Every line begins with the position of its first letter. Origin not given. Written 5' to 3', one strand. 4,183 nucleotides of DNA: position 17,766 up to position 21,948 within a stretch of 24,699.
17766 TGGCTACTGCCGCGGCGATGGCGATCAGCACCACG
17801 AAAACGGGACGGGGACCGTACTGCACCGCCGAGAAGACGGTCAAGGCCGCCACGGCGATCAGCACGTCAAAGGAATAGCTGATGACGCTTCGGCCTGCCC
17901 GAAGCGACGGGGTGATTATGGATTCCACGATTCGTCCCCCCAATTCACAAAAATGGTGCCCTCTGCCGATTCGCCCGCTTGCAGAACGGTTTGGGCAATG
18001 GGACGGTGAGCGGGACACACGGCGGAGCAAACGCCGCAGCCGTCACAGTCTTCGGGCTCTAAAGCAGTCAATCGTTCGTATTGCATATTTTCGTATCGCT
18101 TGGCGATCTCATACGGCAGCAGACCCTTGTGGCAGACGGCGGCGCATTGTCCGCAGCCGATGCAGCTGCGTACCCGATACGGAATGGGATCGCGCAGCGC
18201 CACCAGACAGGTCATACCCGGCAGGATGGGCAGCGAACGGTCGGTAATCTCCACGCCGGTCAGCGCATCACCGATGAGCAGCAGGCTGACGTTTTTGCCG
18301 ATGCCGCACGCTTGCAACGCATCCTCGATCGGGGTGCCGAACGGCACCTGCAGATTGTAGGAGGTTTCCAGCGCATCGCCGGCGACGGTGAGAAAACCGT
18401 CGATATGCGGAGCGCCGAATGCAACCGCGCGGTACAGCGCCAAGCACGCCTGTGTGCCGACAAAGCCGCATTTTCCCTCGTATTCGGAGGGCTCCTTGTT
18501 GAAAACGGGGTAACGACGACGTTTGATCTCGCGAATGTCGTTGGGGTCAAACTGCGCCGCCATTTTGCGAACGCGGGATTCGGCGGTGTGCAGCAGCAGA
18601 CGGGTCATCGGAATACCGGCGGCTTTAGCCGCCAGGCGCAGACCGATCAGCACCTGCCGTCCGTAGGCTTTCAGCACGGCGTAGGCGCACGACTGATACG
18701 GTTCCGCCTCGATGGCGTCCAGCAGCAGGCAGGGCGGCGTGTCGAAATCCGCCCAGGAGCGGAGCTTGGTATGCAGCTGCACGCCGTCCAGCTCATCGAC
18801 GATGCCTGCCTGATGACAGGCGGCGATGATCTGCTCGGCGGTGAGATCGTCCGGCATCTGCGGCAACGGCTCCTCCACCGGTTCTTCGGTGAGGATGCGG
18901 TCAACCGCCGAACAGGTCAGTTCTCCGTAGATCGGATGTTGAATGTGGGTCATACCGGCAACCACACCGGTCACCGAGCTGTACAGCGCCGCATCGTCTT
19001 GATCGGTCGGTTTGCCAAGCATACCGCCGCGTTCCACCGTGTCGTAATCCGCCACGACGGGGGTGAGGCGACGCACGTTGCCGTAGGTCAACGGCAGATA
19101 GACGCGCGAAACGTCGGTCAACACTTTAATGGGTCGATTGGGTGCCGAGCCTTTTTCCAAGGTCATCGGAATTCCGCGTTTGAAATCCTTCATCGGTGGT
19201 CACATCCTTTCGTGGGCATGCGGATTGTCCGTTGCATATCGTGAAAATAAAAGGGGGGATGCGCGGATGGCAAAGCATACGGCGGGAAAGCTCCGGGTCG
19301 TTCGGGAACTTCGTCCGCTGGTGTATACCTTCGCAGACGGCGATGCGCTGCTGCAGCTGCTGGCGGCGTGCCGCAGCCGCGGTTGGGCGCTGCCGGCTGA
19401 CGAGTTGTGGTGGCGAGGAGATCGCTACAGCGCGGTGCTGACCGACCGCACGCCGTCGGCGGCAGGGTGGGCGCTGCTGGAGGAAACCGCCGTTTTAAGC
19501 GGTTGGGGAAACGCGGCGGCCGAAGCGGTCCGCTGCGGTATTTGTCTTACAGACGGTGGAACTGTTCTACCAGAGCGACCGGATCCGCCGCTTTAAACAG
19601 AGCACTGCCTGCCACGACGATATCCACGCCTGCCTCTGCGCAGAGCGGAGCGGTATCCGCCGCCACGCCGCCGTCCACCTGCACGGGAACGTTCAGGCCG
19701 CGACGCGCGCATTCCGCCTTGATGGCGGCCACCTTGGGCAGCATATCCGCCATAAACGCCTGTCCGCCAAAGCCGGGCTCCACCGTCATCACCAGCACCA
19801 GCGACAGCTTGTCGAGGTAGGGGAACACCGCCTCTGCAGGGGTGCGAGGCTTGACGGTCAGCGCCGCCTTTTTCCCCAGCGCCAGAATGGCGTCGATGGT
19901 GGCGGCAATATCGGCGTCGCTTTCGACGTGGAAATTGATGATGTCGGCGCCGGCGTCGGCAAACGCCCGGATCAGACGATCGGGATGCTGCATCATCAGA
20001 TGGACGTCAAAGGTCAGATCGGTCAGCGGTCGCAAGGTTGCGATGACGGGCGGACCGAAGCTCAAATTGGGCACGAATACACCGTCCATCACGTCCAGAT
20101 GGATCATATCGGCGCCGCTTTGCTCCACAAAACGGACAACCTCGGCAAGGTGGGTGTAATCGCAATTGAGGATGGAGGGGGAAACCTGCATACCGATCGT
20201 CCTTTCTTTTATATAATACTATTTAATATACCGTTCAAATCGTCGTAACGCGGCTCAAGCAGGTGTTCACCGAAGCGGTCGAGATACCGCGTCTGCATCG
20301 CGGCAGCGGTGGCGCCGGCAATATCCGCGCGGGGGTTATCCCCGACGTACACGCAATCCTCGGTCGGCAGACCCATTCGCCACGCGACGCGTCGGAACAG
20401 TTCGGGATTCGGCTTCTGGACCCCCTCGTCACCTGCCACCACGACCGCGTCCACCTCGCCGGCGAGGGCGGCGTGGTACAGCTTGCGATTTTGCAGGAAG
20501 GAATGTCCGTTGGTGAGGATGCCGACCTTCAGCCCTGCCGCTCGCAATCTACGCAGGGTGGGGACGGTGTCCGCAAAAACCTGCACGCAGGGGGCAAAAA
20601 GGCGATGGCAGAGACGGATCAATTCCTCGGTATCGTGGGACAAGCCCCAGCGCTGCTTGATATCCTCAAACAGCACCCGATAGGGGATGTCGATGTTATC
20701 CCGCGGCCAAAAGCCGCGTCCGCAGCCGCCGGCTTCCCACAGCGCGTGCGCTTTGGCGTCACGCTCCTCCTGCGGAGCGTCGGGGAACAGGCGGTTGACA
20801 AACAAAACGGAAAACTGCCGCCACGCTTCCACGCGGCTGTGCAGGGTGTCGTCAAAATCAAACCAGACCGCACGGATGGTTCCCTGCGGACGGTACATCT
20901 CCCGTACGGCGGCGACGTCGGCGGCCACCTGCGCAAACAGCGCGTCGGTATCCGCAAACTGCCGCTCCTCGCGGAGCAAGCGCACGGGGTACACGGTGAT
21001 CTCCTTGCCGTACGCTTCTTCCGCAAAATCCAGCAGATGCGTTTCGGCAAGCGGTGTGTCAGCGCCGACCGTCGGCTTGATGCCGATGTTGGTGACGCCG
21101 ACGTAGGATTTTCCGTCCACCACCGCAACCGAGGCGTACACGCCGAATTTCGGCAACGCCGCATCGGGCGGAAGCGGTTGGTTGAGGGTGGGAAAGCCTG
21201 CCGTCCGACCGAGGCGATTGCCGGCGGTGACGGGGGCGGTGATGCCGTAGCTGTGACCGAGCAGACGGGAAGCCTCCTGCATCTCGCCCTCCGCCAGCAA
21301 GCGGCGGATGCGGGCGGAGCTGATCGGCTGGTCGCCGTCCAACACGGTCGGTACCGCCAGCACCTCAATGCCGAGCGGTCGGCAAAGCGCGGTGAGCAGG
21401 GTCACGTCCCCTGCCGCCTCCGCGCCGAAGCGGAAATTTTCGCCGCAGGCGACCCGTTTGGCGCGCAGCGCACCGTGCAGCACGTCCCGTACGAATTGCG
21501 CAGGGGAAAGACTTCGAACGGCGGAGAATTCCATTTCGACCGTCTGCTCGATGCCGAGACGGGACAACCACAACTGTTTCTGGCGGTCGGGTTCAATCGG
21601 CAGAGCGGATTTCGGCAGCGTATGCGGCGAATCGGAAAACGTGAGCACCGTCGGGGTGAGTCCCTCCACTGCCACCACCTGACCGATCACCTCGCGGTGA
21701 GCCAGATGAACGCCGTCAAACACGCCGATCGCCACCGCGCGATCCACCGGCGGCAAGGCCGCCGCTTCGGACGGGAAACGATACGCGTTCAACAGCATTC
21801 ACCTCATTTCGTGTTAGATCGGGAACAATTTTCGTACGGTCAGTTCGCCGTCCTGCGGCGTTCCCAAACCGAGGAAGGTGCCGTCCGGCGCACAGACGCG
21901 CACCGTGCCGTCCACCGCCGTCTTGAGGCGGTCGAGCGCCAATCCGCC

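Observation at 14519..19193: Cofactor-stripped Rnf-like CDEA operon coupled to a membrane-anchored glycoside hydrolase-like gene: candidate repurposed membrane complex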

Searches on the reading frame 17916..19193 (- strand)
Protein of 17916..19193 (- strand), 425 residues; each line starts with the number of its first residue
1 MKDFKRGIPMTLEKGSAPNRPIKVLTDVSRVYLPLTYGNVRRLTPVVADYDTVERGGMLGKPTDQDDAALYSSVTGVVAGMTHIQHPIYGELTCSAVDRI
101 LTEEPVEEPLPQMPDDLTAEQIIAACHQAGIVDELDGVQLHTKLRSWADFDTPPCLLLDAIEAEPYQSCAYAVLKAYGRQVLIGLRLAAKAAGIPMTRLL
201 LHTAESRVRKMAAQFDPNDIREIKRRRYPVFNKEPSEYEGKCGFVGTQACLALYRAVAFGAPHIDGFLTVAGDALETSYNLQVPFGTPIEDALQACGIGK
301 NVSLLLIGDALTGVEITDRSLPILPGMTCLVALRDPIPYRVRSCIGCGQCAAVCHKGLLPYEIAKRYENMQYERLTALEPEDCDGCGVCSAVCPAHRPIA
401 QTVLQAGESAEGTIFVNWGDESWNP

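Call 3: search_protein_families(library=pfam, proteins=[window:17916-19193:-], max_evalue=0.01)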
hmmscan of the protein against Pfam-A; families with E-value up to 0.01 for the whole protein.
window:17916-19193:- (425 aa): 17 families
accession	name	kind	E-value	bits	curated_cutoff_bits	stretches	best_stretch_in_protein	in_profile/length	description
PF12838.12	Fer4_7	-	4.3e-09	37.1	27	1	343-395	1-50/52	4Fe-4S dicluster domain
PF13237.11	Fer4_10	-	6.8e-09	36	25.5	1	379-402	5-29/53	4Fe-4S dicluster domain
PF13375.12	RnfC_N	-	8.8e-09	35.8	25.6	1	3-94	2-93/101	RnfC Barrel sandwich hybrid domain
PF14697.11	Fer4_21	-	2e-07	31.5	35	1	343-396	7-54/59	4Fe-4S dicluster domain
PF13187.11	Fer4_9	-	3.1e-07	30.7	27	1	344-396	2-50/52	4Fe-4S dicluster domain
PF00037.32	Fer4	-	1.8e-06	28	21.1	1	380-395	5-20/24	4Fe-4S binding domain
PF12837.12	Fer4_6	-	5.5e-06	26.5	25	1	343-357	8-22/24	4Fe-4S binding domain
PF12797.12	Fer4_2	-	9.8e-06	25.7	24.5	1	378-395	5-22/22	4Fe-4S binding domain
PF13183.11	Fer4_8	-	3.7e-05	24.6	27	1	341-395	2-66/68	4Fe-4S dicluster domain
PF25160.1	LdpA_Fe-S-bd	-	5.5e-05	23.3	27.6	1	379-397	24-42/49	LdpA Fe-S cluster-binding domain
PF13534.11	Fer4_17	-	0.00066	20.6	22.2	0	343-396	1-59/61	4Fe-4S dicluster domain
PF12800.12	Fer4_4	-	0.00069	20.2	24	0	380-395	1-16/17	4Fe-4S binding domain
PF01512.22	Complex1_51K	-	0.00097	19.5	31.2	1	138-204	14-79/150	Nuo51 FMN-binding domain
PF13459.11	Fer4_15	-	0.0017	19.4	22.4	0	378-395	3-20/66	4Fe-4S single cluster domain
PF17179.9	Fer4_22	-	0.0038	18.5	27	0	341-357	78-94/95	4Fe-4S dicluster domain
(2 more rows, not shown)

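Call 36: search_solved_structures(query=window:17916-19193:-, show_alignments=2, max_evalue=0.001)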
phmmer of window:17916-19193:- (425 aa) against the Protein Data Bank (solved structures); distinct sequences matched with E-value up to 0.001: 3.
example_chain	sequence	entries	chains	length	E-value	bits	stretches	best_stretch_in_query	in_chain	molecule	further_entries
9eri_C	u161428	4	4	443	1.7e-27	99.2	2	245-404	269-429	Na(+)-translocating ferredoxin:NAD(+) oxidoreductase complex subunit C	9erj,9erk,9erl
7zc6_C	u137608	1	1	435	1.3e-25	93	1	3-407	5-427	RnfC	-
8ahx_C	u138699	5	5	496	9.1e-25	90.3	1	250-401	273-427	Ion-translocating oxidoreductase complex subunit C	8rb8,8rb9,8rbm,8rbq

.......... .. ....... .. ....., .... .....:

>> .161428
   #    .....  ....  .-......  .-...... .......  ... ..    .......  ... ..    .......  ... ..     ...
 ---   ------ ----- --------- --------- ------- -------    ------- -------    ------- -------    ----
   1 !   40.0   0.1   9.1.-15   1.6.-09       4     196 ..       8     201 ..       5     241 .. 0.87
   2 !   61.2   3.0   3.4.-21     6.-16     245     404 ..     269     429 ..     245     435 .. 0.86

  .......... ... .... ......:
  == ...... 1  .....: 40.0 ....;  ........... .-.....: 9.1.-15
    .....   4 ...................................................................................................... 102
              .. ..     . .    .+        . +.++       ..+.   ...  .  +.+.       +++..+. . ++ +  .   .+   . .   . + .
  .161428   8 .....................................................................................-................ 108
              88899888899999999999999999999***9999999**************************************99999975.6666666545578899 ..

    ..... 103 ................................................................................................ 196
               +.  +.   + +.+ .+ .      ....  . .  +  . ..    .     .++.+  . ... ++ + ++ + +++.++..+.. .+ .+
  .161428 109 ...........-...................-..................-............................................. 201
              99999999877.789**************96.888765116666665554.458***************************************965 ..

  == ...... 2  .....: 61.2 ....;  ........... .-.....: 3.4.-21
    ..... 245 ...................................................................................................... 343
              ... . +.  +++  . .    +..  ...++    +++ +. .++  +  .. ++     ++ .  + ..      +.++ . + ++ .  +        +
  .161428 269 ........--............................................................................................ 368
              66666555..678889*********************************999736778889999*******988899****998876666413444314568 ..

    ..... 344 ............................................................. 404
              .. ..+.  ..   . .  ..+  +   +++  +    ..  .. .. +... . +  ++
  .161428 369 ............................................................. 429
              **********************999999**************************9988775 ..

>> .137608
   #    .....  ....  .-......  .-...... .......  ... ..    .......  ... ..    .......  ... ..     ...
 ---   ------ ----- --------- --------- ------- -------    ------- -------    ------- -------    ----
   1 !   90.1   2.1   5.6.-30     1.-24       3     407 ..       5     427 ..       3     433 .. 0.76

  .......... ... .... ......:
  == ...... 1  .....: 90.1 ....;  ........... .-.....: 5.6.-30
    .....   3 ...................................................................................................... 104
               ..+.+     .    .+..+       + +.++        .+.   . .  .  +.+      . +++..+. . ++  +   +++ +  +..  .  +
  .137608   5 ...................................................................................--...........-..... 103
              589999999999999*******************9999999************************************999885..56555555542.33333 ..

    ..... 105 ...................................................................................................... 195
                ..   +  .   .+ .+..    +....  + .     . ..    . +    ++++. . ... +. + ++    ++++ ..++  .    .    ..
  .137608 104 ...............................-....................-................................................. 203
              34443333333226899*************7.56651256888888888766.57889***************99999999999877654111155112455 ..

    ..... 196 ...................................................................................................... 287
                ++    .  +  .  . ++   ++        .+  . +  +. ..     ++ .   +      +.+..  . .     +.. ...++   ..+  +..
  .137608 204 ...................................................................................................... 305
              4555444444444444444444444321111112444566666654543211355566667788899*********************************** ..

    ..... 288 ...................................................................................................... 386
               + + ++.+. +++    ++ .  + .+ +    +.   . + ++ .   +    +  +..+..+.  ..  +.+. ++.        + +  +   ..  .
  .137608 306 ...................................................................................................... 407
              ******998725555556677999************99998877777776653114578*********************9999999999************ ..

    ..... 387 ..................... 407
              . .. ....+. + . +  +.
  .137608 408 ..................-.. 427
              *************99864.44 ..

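Call 76: search_protein_families(library=ncbifam, proteins=[window:17916-19193:-], max_evalue=0.001)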
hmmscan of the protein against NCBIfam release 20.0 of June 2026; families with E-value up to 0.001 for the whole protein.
window:17916-19193:- (425 aa): 16 families
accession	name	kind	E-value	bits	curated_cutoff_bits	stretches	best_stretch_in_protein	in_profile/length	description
TIGR01945.1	rnfC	subfamily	1.5e-49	168.7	245.95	2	249-406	267-427/435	RnfABCDGE type electron transport complex subunit C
NF003454.1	PRK05035.1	equivalog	4.9e-41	140.8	345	2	245-401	268-426/556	electron transport complex subunit RsxC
NF041837.1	rnfC_Methano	equivalog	7.9e-33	114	650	2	243-406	257-422/438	Rnf electron transport complex subunit RnfC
TIGR04481.1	PR_assoc_PrdC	equivalog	1.8e-08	33.7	490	0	43-194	13-146/425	proline reductase-associated electron transfer protein PrdC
TIGR01971.1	NuoI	subfamily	3.7e-06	26.5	113.05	1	342-396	42-96/121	NADH-quinone oxidoreductase, chain I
NF006183.0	PRK08318.1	equivalog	4.1e-06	25.8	335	1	343-408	343-404/422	NAD-dependent dihydropyrimidine dehydrogenase subunit PreA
TIGR00314.1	cdhA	equivalog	2.1e-05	22.6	781.3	1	340-409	397-465/784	CO dehydrogenase/acetyl-CoA synthase complex subunit alpha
TIGR02512.1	FeFe_hydrog_A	subfamily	2.2e-05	23.5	405.95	1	341-396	6-65/375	[FeFe] hydrogenase, group A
NF045874.1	Vhu_polyferre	exception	3.1e-05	22.9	600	1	340-396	290-344/381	F420-non-reducing hydrogenase associated-polyferredoxin VhuB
NF003761.0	PRK05352.1-4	equivalog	8.7e-05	21.4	450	0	46-317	47-313/449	Na(+)-translocating NADH-quinone reductase subunit A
NF042909.1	FMH_DH_FwdF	exception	0.00011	21.4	375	1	339-395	12-69/336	tungsten-dependent formylmethanofuran dehydrogenase subunit FwdF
TIGR02494.1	PFLE_PFLC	subfamily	0.00019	20.8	174.35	1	337-395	43-94/293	glycyl-radical enzyme activating protein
NF040864.1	HgcB_ferredoxin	equivalog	0.00036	20.3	99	0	339-395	11-58/93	mercury methylation ferredoxin HgcB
TIGR02163.1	napH_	subfamily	0.00058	19.5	213.05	0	375-405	195-225/255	NapH/MauN family ferredoxin-type protein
NF004538.0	PRK05888.1-4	equivalog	0.00059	19.5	135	1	320-404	40-123/162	NADH-quinone oxidoreductase subunit NuoI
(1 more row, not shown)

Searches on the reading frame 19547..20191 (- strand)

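Call 3: search_protein_families(library=pfam, proteins=[window:19547-20191:-], max_evalue=0.01)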
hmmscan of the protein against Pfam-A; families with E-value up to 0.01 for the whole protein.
window:19547-20191:- (214 aa): 5 families
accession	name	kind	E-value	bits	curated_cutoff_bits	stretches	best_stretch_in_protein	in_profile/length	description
PF00834.25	Ribul_P_3_epim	-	4.8e-68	228.9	21.1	1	3-199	2-198/198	Ribulose-phosphate 3 epimerase family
PF00215.30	OMPdecase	-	2.2e-05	24.9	27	1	77-210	74-220/221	Orotidine 5'-phosphate decarboxylase / HUMPS family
PF05690.20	ThiG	-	0.0012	18.7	23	1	163-211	171-220/247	Thiazole biosynthesis protein ThiG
PF13714.12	PEP_mutase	-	0.0017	18.4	31.5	0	75-115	164-200/240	Phosphoenolpyruvate phosphomutase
PF02310.24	B12-binding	-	0.0032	17.8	32.1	0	147-196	61-112/121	B12 binding domain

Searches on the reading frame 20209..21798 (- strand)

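Call 3: search_protein_families(library=pfam, proteins=[window:20209-21798:-], max_evalue=0.01)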
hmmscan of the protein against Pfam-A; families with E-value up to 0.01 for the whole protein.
window:20209-21798:- (529 aa): 5 families
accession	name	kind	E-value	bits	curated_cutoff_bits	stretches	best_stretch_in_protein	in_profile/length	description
PF01687.23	Flavokinase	-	3.6e-34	118.1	19.6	1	180-301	1-123/124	Riboflavin kinase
PF06574.18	FAD_syn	-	1.5e-29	103.3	27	1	20-162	8-157/158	FAD synthetase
PF00702.32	Hydrolase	-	1.5e-21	78.1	26.4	1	308-499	1-190/191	haloacid dehalogenase-like hydrolase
PF13419.12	HAD_2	-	4.2e-18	66.5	23.8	1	369-503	41-175/178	Haloacid dehalogenase-like hydrolase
PF13242.12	Hydrolase_like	-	1.4e-09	38.2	22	1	461-503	3-45/75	HAD-hyrolase-like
